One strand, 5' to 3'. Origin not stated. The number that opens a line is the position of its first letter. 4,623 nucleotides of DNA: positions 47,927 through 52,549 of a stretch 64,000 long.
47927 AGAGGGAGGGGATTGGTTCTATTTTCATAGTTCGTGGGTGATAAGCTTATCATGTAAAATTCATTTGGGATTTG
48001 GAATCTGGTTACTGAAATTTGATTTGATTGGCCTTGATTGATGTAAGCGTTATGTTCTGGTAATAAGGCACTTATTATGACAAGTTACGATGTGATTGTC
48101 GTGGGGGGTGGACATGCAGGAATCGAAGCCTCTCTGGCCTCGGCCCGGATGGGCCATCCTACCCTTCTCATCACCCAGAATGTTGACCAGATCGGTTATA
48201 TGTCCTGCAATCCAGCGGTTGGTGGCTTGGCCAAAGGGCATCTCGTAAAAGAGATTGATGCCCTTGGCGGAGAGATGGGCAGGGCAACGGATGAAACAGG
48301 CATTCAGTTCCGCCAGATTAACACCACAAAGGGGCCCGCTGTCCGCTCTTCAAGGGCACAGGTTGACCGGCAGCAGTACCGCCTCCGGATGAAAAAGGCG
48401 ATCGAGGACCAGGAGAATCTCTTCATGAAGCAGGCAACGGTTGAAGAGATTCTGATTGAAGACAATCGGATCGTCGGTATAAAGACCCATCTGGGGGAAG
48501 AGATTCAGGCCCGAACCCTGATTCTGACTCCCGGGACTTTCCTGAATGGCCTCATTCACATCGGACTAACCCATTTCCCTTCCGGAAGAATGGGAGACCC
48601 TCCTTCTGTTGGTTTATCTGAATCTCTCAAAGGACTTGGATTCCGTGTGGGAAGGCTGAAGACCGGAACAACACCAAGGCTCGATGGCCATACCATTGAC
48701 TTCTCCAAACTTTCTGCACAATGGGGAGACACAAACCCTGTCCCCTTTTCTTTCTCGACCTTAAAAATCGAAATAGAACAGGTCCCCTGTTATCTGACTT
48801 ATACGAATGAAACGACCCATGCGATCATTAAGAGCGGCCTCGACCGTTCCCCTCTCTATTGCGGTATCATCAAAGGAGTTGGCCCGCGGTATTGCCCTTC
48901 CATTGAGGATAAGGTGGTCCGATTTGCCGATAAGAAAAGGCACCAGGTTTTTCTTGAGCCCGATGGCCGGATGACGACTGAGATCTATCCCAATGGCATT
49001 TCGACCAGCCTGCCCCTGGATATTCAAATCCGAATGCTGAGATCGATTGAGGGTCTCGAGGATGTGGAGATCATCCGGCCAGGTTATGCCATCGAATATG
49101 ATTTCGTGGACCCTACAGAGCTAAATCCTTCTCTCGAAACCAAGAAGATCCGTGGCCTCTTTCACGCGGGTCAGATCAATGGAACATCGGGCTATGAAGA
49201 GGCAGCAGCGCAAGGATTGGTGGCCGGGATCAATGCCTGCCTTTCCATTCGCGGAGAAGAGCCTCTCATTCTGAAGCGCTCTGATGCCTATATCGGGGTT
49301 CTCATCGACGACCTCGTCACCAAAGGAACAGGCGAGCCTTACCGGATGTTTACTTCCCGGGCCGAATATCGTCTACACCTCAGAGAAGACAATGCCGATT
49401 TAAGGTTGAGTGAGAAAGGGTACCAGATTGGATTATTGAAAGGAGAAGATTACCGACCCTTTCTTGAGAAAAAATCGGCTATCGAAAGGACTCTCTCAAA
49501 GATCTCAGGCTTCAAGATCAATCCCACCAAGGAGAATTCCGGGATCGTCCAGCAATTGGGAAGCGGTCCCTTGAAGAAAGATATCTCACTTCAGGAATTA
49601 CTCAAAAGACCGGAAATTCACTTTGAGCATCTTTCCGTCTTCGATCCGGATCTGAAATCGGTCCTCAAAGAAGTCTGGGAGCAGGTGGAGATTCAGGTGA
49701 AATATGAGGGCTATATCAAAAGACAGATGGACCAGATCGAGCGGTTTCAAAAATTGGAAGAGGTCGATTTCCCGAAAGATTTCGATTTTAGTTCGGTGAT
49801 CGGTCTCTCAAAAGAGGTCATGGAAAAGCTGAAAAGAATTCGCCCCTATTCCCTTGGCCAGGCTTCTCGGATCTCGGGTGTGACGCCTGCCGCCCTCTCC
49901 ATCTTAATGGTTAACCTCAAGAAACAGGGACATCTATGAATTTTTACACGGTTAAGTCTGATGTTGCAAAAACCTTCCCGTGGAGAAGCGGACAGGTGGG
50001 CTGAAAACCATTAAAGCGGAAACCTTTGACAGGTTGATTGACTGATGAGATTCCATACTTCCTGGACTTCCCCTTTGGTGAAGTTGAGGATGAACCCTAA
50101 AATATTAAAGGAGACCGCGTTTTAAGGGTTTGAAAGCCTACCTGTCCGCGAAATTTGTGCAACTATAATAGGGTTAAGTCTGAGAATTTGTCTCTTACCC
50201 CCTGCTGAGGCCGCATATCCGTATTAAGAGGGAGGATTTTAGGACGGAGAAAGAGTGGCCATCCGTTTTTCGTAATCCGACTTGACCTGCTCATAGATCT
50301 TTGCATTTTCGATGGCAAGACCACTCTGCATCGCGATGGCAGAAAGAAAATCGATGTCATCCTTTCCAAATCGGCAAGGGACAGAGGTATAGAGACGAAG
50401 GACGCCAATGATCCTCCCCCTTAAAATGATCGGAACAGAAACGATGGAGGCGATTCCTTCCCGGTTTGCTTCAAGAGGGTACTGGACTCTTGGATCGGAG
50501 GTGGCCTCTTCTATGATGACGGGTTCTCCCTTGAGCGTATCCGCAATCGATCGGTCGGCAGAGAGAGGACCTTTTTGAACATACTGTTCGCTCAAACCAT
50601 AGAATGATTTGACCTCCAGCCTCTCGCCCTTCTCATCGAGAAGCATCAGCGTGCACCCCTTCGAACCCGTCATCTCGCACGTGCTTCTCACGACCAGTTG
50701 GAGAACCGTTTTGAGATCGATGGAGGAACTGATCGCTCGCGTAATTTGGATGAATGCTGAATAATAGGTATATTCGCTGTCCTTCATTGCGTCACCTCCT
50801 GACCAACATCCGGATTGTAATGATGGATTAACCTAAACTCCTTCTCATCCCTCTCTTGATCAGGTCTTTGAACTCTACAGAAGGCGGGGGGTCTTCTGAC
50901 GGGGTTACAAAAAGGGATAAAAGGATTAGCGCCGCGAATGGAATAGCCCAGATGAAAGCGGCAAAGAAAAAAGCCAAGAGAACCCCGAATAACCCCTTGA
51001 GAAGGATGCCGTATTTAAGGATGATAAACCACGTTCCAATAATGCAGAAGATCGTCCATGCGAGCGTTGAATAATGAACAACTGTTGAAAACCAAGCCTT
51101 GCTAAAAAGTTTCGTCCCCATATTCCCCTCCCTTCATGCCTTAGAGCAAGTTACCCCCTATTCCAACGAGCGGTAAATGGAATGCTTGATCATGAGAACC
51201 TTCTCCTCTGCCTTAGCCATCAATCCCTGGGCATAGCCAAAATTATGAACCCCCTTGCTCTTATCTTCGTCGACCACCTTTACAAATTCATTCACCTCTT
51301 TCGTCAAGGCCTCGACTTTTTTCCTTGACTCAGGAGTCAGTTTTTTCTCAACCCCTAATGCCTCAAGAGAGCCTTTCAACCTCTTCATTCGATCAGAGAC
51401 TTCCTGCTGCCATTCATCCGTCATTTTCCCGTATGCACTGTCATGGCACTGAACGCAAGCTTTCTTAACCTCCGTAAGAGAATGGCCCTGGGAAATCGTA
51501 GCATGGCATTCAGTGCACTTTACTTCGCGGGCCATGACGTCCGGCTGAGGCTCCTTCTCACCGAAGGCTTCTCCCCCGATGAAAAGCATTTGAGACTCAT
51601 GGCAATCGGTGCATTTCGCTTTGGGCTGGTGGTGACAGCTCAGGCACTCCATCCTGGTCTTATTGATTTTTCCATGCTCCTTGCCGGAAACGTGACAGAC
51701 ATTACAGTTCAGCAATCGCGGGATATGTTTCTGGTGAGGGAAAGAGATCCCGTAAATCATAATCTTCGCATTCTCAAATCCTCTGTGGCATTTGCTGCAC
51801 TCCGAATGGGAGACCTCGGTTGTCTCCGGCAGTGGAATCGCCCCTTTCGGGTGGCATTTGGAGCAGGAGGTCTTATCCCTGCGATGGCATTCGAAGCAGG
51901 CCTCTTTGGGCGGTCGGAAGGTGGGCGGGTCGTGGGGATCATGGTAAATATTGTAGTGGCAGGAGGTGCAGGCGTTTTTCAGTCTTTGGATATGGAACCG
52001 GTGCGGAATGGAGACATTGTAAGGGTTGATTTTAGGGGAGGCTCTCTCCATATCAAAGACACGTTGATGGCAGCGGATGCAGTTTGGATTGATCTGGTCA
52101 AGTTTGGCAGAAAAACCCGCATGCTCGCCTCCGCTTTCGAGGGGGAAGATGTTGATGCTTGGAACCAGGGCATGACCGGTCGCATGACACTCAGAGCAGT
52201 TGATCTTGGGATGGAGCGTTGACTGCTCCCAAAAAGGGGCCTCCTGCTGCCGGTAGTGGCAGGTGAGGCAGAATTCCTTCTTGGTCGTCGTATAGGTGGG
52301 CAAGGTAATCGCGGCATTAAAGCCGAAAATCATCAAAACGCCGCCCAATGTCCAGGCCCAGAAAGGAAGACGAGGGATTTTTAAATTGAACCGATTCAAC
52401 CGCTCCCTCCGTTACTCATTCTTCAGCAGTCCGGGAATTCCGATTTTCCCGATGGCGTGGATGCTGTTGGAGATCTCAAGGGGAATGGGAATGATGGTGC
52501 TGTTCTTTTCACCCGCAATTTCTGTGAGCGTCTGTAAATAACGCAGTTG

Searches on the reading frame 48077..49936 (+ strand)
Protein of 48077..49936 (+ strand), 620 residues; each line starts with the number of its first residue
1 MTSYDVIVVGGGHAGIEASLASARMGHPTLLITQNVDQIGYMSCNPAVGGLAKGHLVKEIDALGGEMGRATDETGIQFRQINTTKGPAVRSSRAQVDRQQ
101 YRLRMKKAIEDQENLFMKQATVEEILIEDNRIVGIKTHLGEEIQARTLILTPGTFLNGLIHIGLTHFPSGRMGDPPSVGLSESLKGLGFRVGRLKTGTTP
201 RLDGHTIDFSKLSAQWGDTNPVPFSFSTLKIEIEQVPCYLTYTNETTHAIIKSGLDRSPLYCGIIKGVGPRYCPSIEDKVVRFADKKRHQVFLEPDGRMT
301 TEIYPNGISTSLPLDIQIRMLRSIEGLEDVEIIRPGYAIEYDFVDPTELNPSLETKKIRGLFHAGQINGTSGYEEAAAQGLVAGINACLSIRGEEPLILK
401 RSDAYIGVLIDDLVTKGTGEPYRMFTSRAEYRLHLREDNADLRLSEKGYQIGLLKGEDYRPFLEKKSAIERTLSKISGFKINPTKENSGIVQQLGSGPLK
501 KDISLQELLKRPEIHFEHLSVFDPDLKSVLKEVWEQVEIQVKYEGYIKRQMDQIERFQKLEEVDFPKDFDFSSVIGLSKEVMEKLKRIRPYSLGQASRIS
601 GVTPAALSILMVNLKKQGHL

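Call 63: search_protein_families(library=pfam, proteins=[window:48077-49936:+], max_evalue=0.00001)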
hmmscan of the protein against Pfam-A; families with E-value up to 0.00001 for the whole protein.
window:48077-49936:+ (620 aa): 4 families
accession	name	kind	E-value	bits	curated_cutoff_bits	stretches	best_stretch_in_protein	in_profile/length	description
PF01134.28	GIDA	-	4.1e-169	563.2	22.1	1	5-395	1-391/391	Glucose inhibited division protein A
PF13932.14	SAM_GIDA_C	-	2.5e-24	85.3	27.1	1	555-611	1-57/57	tRNA modifying enzyme MnmG/GidA C-terminal helical bundle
PF21680.2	GIDA_C_1st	-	4.4e-24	85.5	24.7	1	457-551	2-96/96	tRNA modifying enzyme MnmG/GidA C-terminal helical domain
PF12831.13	FAD_oxidored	-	3.5e-08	33.6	27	1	5-148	1-140/416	FAD dependent oxidoreductase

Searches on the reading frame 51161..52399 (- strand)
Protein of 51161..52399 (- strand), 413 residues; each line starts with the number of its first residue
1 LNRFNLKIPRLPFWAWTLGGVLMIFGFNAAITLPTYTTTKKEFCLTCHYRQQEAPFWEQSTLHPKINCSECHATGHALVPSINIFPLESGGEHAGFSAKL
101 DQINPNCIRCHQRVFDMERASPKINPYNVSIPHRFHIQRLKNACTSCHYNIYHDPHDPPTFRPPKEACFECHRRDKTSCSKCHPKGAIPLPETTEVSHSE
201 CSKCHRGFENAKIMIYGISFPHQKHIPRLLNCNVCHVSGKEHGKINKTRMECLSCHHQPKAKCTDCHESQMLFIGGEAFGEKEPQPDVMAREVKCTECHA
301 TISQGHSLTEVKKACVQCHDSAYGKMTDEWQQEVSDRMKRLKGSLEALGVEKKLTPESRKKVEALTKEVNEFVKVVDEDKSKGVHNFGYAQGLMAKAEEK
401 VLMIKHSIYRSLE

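Call 63: search_protein_families(library=pfam, proteins=[window:51161-52399:-], max_evalue=0.00001)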
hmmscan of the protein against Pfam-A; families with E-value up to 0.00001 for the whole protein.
window:51161-52399:- (413 aa): 3 families
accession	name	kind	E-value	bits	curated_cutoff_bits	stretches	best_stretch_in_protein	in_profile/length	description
PF14522.11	Cytochrome_C7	-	1.1e-14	54.4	24.8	0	130-206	2-67/67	Cytochrome c7 and related cytochrome c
PF14537.11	Cytochrom_c3_2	-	2.2e-13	50.9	25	0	172-257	2-79/79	Cytochrome c3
PF22113.1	Mtrc-MtrF_II-IV_dom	-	3.1e-09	37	30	0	292-328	6-44/176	Outer membrane cytochrome MtrC/MtrF-like, domains II/IV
